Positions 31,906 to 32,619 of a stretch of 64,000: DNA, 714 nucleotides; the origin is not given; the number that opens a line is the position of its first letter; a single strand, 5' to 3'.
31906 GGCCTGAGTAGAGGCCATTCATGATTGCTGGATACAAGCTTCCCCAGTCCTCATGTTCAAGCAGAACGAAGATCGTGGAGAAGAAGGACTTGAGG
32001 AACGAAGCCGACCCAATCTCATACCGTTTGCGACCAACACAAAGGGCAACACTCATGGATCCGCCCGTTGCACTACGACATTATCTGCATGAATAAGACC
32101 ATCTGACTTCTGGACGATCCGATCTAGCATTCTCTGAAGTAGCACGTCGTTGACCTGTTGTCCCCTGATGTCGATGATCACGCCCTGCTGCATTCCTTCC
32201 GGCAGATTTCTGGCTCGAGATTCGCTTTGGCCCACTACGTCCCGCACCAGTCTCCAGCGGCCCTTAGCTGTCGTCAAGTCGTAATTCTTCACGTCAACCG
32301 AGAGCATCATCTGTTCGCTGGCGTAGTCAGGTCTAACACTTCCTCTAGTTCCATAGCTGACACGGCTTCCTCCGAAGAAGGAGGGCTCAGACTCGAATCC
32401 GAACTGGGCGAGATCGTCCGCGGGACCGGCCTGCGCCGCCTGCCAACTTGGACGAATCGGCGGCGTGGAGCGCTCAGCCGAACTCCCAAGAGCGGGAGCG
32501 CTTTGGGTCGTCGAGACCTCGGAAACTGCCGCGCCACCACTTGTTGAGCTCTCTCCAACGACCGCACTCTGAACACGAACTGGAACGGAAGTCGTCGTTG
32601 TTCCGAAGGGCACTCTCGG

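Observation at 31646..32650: Low-GC (about 50%) RHS C-terminal toxin plus immunity cassette grafted onto a roughly 70% GC RHS body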

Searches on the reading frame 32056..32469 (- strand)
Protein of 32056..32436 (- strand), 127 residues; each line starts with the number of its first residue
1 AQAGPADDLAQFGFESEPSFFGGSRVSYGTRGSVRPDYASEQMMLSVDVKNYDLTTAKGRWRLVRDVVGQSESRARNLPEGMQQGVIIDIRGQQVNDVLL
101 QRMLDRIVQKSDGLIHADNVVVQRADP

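Call 8: search_solved_structures(query=window:32056-32436:-, max_evalue=10, show_alignments=2)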
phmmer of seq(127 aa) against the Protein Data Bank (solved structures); distinct sequences matched with E-value up to 10: 5.
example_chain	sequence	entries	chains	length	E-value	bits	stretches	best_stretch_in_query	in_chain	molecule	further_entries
6az3_E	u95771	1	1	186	0.011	19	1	26-96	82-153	60S ribosomal protein L9, putative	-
3jcs_E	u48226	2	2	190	0.011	18.9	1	26-96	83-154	ribosomal protein L6 | uL6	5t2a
8a3w_E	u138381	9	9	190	0.041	17.1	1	26-96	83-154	Putative 60S ribosomal protein L9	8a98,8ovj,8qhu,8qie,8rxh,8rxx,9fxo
9h4q_R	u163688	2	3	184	0.79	13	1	20-102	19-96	Protein MEH1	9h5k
7y9n_A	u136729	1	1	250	3.6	10.9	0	54-111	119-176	Spike protein S2',5HB-H2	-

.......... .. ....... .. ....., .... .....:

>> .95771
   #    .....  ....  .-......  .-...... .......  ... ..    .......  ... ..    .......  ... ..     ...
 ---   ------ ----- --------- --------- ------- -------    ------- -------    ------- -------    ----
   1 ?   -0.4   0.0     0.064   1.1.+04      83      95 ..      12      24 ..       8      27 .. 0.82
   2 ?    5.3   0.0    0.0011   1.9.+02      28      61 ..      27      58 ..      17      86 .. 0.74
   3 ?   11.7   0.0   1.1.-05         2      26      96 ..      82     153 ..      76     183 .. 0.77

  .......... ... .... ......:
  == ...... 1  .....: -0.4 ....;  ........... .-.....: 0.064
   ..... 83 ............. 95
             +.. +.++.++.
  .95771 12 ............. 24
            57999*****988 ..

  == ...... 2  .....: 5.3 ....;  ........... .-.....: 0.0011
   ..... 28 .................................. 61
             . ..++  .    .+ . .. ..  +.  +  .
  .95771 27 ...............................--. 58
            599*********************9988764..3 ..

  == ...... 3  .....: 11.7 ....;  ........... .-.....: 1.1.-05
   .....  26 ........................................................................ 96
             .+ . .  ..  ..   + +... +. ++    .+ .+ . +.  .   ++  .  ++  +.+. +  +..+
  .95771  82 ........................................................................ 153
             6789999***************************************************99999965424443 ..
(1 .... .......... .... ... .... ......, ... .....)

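Call 10: find_homologous_proteins(query=window:32056-32436:-, max_evalue=0.01)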
Query seq(127 aa) (127 aa): 4 proteins with E <= 0.01 among 15 candidates.
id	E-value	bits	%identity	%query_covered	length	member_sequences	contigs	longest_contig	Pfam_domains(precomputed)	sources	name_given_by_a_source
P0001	1.5e-48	182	69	98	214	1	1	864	-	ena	-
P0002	1.3e-41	159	62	98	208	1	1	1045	-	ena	-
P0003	5.0e-41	157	64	92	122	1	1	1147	-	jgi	jgi:filamentous hemagglutinin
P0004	1.3e-25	108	59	72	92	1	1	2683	-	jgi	jgi:hypothetical protein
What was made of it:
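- A word-indexed search with the single sequence found only 4 relatives (call 10).
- Tried and rejected: The word-indexed homology search with the single sequence gave only 4 hits and at first suggested a rare domain (call 10).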

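Call 22: predict_structure(alignment_id=A1)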
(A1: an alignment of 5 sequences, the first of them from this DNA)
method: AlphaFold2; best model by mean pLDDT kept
length: 135 residues; sequences in the alignment: 5
mean_pLDDT: 86.4   pTM: 0.77
mean pLDDT of the five models: 86.4, 85.1, 84.7, 76.6, 52.2
residues with pLDDT >= 90: 96; 70-90: 21; 50-70: 8; < 50: 10
segments of 3 or more residues with pLDDT < 50: 1-4, 7-11
pLDDT, mean of each block of 10 residues (from residue 1): 45 64 92 94 93 93 95 94 94 92 93 94 89 68
secondary structure, 60 per line:
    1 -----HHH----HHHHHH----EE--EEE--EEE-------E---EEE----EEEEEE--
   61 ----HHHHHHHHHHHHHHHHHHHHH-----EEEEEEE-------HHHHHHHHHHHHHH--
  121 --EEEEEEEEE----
elements in order: H13-18 E27-29 E32-34 E46-48 E53-58 H65-85 E91-97 H105-118 E123-131

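Call 24: search_protein_representatives(alignment_id=A1)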
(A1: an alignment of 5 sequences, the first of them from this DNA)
Query: 5 sequences, 202 profile positions. Proteins with E-value up to 0.001 (for the whole library): 940; up to 1e-10: 629; up to 1e-30: 75. The best 150 are listed.
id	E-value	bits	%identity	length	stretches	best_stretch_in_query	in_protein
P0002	8.7e-105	365.8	-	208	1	2-202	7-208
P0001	5.2e-103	360.0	-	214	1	1-202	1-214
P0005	1.1e-75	270.8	-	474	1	61-202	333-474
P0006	9.6e-73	261.2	-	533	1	40-202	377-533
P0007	1.4e-72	260.6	-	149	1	66-202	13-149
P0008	4.9e-68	245.8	-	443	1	15-202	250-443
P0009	5.2e-64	232.7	-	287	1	32-202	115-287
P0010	1.1e-60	221.8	-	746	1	50-202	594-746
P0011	7.0e-59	215.9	-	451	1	59-202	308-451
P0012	2.1e-53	198.1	-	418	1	62-199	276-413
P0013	8.0e-51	189.6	-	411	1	65-200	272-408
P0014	1.9e-49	185.1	-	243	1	50-198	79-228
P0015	1.5e-47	178.9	-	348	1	63-200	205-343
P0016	8.6e-46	173.2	-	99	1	104-202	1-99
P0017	7.8e-43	163.5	-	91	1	113-202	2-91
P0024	9.9e-38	146.8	-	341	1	45-202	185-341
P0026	8.0e-37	143.9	-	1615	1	64-200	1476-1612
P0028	1.0e-36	143.6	-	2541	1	49-202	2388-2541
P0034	2.3e-35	139.1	-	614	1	54-202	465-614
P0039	3.2e-35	138.7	-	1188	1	62-199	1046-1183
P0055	1.6e-32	129.9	-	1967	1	53-202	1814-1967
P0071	5.9e-31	124.7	-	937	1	64-202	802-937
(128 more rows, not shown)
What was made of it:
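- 940 representatives at E<=1e-3; the domain is C-terminal in all 150 best hits listed (call 24).
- Tried and rejected: The exhaustive profile search overturned this (call 24).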

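Call 28: search_protein_families(library=pfam, proteins=[P0028, P0026, P0039, P0055, P0010, P0034, P0024, P0071], max_evalue=0.01)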
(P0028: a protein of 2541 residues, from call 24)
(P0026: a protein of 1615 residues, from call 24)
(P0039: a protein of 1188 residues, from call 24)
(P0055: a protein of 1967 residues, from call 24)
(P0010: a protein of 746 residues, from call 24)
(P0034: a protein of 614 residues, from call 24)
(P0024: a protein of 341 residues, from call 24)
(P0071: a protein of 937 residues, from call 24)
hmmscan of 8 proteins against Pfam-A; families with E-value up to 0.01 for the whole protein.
P0028 (2541 aa): 4 families
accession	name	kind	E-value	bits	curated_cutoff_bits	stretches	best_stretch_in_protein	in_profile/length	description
PF05593.20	RHS_repeat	-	3.2e-43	145.8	22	7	280-310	5-35/38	RHS Repeat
PF01476.26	LysM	-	2.8e-06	27.6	20.9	1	1787-1832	2-43/43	LysM domain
PF04829.18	PT-VENN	-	0.006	17.1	20.3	1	2181-2214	15-51/52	Pre-toxin domain with VENN motif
PF07661.19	MORN_2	-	0.0086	16.6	29.6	0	70-82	5-17/22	MORN repeat variant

P0026 (1615 aa): 1 family
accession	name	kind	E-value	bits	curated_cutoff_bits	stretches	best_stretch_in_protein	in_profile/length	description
PF13699.11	eCIS_core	-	1.4e-10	41.6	22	1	178-246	2-78/79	eCIS core domain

P0039 (1188 aa): 0 families

P0055 (1967 aa): 2 families
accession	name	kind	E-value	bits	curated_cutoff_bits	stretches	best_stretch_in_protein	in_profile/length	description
PF05593.20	RHS_repeat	-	7.5e-41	138.2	22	2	684-719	1-35/38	RHS Repeat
PF20148.4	DUF6531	-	8e-12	45.8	24.1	1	36-110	3-74/74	Domain of unknown function (DUF6531)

P0010 (746 aa): 0 families

P0034 (614 aa): 0 families

P0024 (341 aa): 0 families

P0071 (937 aa): 3 families
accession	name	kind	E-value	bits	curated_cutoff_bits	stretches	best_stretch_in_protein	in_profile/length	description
PF05593.20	RHS_repeat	-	1.6e-24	86.1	22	1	163-194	6-37/38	RHS Repeat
PF03527.20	RHS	-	2.5e-11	43.6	27.9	1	552-584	2-34/38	RHS protein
PF25023.1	TEN_YD-shell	-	2.6e-05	22.9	50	1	412-625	646-864/909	Teneurin YD-shell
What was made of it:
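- Tried and rejected: Canonical long members also lack any toxin-domain hit (call 28).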

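Call 29: fold_search(model_id=the predicted structure, library=pdb)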
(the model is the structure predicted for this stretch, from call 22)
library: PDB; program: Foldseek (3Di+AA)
matches with E <= 10: 1049; with E <= 0.001: 0
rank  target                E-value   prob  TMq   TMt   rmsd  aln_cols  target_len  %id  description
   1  4g6u_A                1.4e-02  0.98  0.45  0.31   4.6       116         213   14  CdiA-CT/CdiI toxin and immunity complex from Escherichia coli (released 2012-12-12)
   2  8q3y_A                2.6e-02  0.98  0.48  0.18   4.1       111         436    7  Crystal structure of apo Can2 from Thermoanaerobacter brockii (released 2023-11-22)
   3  7dnz_A                3.6e-02  0.14  0.22  0.07  17.4       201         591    7  Cryo-EM structure of the human ABCB6 (Hemin and GSH-bound) (released 2022-06-22)
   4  2z09                  4.1e-02  0.77  0.32  0.34   4.8        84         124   13  Crystal structure of uncharacterized conserved protein from Thermus thermophilus HB8 (released 2007-11-13)
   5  9pba_F                6.5e-02  0.75  0.36  0.12   4.8        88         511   15  21bin20S complex (NSF-alphaSNAP-2:1 syntaxin-1a:SNAP-25), non-hydrolyzing, class 9 (released 2025-08-06)
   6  9f9l_A                9.0e-02  0.60  0.37  0.28   6.8       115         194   11  Crystal structure of MUS81-EME1 bound by compound 16. (released 2024-07-03)
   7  1vg8_A                9.0e-02  0.35  0.36  0.28   9.9       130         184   12  GPPNHP-Bound Rab7 (released 2004-07-20)
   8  2atm                  9.6e-02  0.90  0.42  0.20   3.1        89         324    9  Crystal structure of the recombinant allergen Ves v 2 (released 2006-05-23)
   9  7px9_C                1.0e-01  0.41  0.32  0.12   6.5        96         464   16  Substrate-engaged mycobacterial Proteasome-associated ATPase - focused 3D refinement (state A) (released 2022-01-19)
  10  5ahw_B                1.1e-01  0.63  0.32  0.33   4.9        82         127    8  Crystal structure of universal stress protein MSMEG_3811 in complex with cAMP (released 2015-04-01)
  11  7pxc_C                1.1e-01  0.41  0.32  0.12   6.5        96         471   16  Substrate-engaged mycobacterial Proteasome-associated ATPase in complex with open-gate 20S CP - composite map (state A (released 2022-01-19)
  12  4phh_C                1.1e-01  0.35  0.34  0.29  10.6       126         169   12  Crystal structure of Ypt7 covalently modified with GNP (released 2014-05-28)
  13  4phh_B                1.1e-01  0.30  0.34  0.28  11.4       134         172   13  Crystal structure of Ypt7 covalently modified with GNP (released 2014-05-28)
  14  9bji_B                1.2e-01  0.35  0.28  0.09   6.5        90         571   14  Cryo-EM structure of apo NVL (released 2026-01-21)
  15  1t91_A                1.2e-01  0.30  0.35  0.29  10.0       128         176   11  crystal structure of human small GTPase Rab7(GTP) (released 2005-05-17)
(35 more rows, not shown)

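Call 39: find_related_loci(query=A3, collection=genome_contigs, flank=4000)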
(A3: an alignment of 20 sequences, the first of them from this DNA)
Query A3 (135 aa) in genome_contigs; peptide patterns used: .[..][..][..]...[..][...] (x = any residue, [..] = any of these).
208 stretches matched a pattern; 120 encode a relative of the query (tblastn E <= 1e-3); the best 80 are kept; 80 distinct loci.
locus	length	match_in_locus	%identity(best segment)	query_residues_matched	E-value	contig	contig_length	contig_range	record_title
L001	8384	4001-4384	43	3-132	1e-30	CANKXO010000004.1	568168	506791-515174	uncultured Pseudomonadales bacterium isolate 2-516-G.fasta genome assembly, contig: NODE_4, whole genome shotgun sequenc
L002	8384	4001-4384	42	3-132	4e-29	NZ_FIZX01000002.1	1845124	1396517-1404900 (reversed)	Grimontia celer strain CECT 9029, whole genome shotgun sequence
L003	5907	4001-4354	40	3-124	2e-28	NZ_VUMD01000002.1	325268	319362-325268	Clostridium porci strain WCA-389-WT-23D1 seq2, whole genome shotgun sequence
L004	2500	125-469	43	3-121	5e-28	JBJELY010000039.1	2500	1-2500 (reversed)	MAG: Roseburia sp. isolate EHIM02_bin.019 NODE_14749_length_2500_cov_14.661350, whole genome shotgun sequence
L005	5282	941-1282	43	3-120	9e-28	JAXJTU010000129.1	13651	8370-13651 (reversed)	MAG: Agathobacter sp. isolate DOME_MAG_4607 4607_C0312_k141_631767, whole genome shotgun sequence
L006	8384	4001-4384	43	3-132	2e-27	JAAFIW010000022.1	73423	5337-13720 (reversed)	MAG: Comamonadaceae bacterium isolate bin27.maxbin.ball.053 WN_Comamonadaceae_3_scaffold_17, whole genome shotgun sequen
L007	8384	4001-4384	43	3-132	2e-27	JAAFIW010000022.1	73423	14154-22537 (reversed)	MAG: Comamonadaceae bacterium isolate bin27.maxbin.ball.053 WN_Comamonadaceae_3_scaffold_17, whole genome shotgun sequen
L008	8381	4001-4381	43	3-128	7e-27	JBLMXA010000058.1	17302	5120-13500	MAG: Acidobacteriota bacterium isolate MAG268 PRJNA957066_bin48_renamed_57, whole genome shotgun sequence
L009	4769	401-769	42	2-128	8e-27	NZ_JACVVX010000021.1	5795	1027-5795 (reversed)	Oryzicola mucosus strain ROOL2 contig21, whole genome shotgun sequence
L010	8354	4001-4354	41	3-124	2e-26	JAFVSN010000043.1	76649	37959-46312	MAG: Lachnospiraceae bacterium isolate RGIG5355 Sheep_Colon-3__c865786, whole genome shotgun sequence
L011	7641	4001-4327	45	22-132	1e-25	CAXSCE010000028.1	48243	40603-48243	MAG: uncultured Bryocella sp. isolate private_VT26_metawrap_bin.2 genome assembly, contig: private_VT26_metawrap_bin.2_2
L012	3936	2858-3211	45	1-123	1e-25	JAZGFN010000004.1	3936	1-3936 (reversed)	MAG: Paracoccaceae bacterium isolate SCS4bin.48 SCS4bin.48_4, whole genome shotgun sequence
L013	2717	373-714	39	3-120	2e-25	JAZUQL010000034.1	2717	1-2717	MAG: Lachnospiraceae bacterium isolate T1900044858_TS20190324.MAGScoT_cleanbin_000006 SGB_3075_k141_2076645, whole genom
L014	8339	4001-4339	40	3-119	2e-25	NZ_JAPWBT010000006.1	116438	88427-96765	Granulicatella adiacens strain 20925_1_19 contig00006, whole genome shotgun sequence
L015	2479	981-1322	42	3-120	3e-25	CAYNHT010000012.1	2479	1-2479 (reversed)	MAG TPA_asm: uncultured Muribaculaceae bacterium isolate SRP241341_co1_139 genome assembly, contig: NODE_32038_length_24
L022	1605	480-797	43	24-132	2e-24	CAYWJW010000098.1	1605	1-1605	MAG TPA_asm: uncultured Candidatus Jidaibacter sp. isolate SRP193066_co2_96 genome assembly, contig: NODE_59206_length_1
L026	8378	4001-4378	40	3-132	1e-23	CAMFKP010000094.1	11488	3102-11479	MAG: uncultured Aeromonadaceae bacterium isolate SRR12456162_bin.3_metaWRAP_v1.3_MAG genome assembly, contig: ERZ1228996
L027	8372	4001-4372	42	1-128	3e-23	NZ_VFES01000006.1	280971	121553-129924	Pseudomonas grimontii strain DSM 17515 6_280971_10.9463, whole genome shotgun sequence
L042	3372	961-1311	40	3-123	6e-22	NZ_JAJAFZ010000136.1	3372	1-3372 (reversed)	Photorhabdus kayaii strain DSM 15194 D1071519_102_136, whole genome shotgun sequence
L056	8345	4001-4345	36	1-119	3e-21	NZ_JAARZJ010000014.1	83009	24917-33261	Listeria farberi strain FSL L7-0091 NODE_14_length_83009_cov_40.903960, whole genome shotgun sequence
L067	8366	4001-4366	39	3-128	2e-20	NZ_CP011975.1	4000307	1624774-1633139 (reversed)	Yersinia aleksiciae strain 159 chromosome, complete genome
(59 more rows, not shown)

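Call 40: search_solved_structures(query=A3, max_evalue=10, show_alignments=2)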
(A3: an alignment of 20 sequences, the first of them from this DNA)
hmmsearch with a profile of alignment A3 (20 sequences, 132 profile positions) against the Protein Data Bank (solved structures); distinct sequences matched with E-value up to 10: 5.
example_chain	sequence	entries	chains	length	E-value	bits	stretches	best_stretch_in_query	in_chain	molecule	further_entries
7uzf_M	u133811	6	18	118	0.47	13.8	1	7-60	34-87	V-type proton ATPase subunit G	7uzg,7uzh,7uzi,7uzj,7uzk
6az3_E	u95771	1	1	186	0.82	13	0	34-98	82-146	60S ribosomal protein L9, putative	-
8a3w_E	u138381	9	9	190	0.88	12.9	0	34-97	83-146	Putative 60S ribosomal protein L9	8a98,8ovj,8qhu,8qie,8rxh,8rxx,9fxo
3jcs_E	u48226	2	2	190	0.95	12.8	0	34-98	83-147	ribosomal protein L6 | uL6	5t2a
2wdt_A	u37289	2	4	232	1.6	12.1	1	39-104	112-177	UBIQUITIN CARBOXYL-TERMINAL HYDROLASE L3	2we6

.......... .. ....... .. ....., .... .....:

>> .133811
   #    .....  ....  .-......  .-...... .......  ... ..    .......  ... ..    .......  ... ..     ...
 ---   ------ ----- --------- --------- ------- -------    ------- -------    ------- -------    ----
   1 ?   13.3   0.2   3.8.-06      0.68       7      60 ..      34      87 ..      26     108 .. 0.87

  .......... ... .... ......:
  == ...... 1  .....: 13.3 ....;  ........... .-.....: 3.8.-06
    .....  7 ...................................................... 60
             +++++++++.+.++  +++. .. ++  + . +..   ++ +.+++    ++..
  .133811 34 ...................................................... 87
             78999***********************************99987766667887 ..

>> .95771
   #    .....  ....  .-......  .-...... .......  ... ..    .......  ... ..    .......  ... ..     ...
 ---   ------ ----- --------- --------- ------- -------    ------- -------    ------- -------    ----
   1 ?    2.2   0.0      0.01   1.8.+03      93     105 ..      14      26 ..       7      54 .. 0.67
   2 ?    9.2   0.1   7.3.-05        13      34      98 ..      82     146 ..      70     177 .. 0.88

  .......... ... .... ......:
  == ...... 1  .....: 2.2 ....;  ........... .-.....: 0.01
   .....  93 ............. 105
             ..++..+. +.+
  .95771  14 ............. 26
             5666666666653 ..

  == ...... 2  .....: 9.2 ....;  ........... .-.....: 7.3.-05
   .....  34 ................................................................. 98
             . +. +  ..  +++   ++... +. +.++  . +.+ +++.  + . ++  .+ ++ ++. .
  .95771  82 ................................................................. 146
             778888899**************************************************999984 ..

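Call 42: search_protein_families(library=pfam, proteins=[L001:4397-4870:+, L026:4381-4797:+, L042:1347-1760:+, L027:4387-4887:+, L011:4333-4845:+, L012:3248-3739:+, L008:4421-4846:+, L022:806-1429:+, L067:4381-4899:+, L056:4375-4800:+], max_evalue=0.01)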
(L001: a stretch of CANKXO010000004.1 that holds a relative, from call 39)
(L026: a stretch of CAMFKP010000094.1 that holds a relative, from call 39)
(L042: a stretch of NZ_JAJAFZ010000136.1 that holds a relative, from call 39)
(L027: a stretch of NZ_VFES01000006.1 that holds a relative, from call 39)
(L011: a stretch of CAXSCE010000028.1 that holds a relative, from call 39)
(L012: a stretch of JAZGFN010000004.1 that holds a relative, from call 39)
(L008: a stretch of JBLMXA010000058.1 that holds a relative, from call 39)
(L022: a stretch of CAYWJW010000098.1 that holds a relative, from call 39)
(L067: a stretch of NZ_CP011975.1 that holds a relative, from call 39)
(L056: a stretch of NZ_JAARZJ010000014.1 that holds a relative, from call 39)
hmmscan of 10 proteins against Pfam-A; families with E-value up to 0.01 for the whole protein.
L001:4397-4870:+ (157 aa): 1 family
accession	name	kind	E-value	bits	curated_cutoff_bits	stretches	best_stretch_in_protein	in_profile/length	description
PF15601.11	Imm70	-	6.9e-44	149.2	26.7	1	25-152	2-129/131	Immunity protein 70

L026:4381-4797:+ (138 aa): 0 families

L042:1347-1760:+ (137 aa): 0 families

L027:4387-4887:+ (166 aa): 1 family
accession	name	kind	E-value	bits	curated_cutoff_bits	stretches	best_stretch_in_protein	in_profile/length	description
PF15601.11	Imm70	-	9.2e-08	32.3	26.7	1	14-79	9-74/131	Immunity protein 70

L011:4333-4845:+ (170 aa): 0 families

L012:3248-3739:+ (163 aa): 1 family
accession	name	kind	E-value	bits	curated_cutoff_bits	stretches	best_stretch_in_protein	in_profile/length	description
PF15601.11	Imm70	-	3.7e-10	40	26.7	1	14-77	10-73/131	Immunity protein 70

L008:4421-4846:+ (141 aa): 0 families

L022:806-1429:+ (207 aa): 5 families
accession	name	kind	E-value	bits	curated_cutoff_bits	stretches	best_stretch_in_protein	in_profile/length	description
PF14137.11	DUF4304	-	5.6e-07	30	23.2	1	22-122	3-115/115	Domain of unknown function (DUF4304)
PF07719.23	TPR_2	-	0.00039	20.8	27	1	152-176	4-28/34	Tetratricopeptide repeat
PF10255.15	Paf67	-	0.0035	16.9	27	1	152-200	165-211/397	RNA polymerase I-associated factor PAF67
PF00515.34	TPR_1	-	0.0055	16.9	27.8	1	152-170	4-22/34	Tetratricopeptide repeat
PF13174.12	TPR_6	-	0.0088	17.1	26.3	0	152-177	3-29/33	Tetratricopeptide repeat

L067:4381-4899:+ (172 aa): 1 family
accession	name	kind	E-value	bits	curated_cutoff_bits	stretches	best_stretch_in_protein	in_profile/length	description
PF15601.11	Imm70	-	0.0035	17.5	26.7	1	11-106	6-103/131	Immunity protein 70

L056:4375-4800:+ (141 aa): 1 family
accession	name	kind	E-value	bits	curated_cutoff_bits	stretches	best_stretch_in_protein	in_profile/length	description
PF15601.11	Imm70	-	2.9e-46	156.8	26.7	1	8-138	1-131/131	Immunity protein 70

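Call 52: search_protein_families(library=pfam, alignment_id=A3, max_evalue=10)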
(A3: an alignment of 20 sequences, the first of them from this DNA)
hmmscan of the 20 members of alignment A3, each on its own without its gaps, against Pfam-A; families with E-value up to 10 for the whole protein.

A. member 1, seq(135 aa): 1 family
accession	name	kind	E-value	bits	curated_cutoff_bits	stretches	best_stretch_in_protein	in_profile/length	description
PF04213.18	HtaA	-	0.033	15.2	24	1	16-85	35-108/164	Htaa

B. families by the number of members that match (of 20 scanned): 13 families
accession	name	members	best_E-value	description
PF10410.14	DnaB_bind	3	0.025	DnaB-helicase binding domain of primase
PF23379.1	DUF7096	2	0.011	Domain of unknown function (DUF7096)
PF04213.18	HtaA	2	0.033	Htaa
PF20251.4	Big_14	2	0.042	Bacterial Ig-like domain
PF14291.11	DUF4371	1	0.019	Domain of unknown function (DUF4371)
PF11130.14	TraC_F_IV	1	0.026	TraC protein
PF21527.2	Stv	1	0.12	Putative adhesin Stv domain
PF07311.17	Dodecin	1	0.13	Dodecin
PF08954.16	Trimer_CC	1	0.14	Trimerisation motif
PF25235.1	DUF7850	1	0.16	Domain of unknown function (DUF7850)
PF22010.2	OrtA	1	0.18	AKP thiolase subunit OrtA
PF18841.7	B_solenoid_dext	1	0.19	Beta solenoid repeat from Dextranase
PF18590.6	IMP2_N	1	0.23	Immune Mapped Protein 2 (IMP2) N-terminal domain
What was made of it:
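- Tried and rejected: Permissive Pfam scans of 20 family members returned only chance matches (call 52).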

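Call 57: find_encoding_contigs(protein=P0004, flank=3000, max_places=3)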
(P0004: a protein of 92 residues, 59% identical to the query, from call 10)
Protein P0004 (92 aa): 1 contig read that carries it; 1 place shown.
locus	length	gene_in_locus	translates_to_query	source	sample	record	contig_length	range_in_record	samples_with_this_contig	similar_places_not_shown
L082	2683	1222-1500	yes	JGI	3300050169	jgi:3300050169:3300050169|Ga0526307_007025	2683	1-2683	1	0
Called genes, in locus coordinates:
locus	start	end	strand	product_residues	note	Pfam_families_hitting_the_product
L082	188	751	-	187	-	-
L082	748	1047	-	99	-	-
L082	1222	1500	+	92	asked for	-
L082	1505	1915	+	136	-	PF15601:Imm70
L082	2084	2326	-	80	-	PF12728:HTH_17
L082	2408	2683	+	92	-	?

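Call 58: find_encoding_contigs(protein=P0001, flank=3000, max_places=3)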
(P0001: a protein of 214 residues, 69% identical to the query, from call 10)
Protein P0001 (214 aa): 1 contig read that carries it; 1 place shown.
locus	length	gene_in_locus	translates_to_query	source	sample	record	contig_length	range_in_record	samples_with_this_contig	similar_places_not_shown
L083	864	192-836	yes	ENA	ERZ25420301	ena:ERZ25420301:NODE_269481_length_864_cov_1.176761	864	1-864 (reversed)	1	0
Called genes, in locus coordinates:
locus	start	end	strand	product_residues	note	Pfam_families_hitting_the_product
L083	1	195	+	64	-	?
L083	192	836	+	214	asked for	-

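Call 59: find_encoding_contigs(protein=P0002, flank=3000, max_places=3)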
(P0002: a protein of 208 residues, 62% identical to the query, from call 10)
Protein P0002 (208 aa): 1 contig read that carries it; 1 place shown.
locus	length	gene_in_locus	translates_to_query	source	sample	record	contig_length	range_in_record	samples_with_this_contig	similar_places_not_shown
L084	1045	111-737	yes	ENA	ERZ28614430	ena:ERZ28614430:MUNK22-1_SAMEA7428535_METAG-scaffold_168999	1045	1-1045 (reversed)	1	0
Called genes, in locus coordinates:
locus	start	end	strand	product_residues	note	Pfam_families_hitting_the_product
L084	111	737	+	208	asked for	-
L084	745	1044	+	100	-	?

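Call 60: find_encoding_contigs(protein=P0003, flank=3000, max_places=3)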
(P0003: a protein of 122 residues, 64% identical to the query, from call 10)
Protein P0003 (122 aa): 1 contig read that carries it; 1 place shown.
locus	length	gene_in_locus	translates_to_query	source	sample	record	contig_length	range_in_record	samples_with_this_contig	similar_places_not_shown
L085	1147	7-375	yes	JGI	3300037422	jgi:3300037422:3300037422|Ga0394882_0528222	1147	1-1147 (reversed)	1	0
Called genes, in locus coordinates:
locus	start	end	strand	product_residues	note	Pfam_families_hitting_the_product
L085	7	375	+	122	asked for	-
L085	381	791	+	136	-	PF15601:Imm70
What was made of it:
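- The closest metagenomic relatives also carry a 136-aa Imm70 (calls 57, 60).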
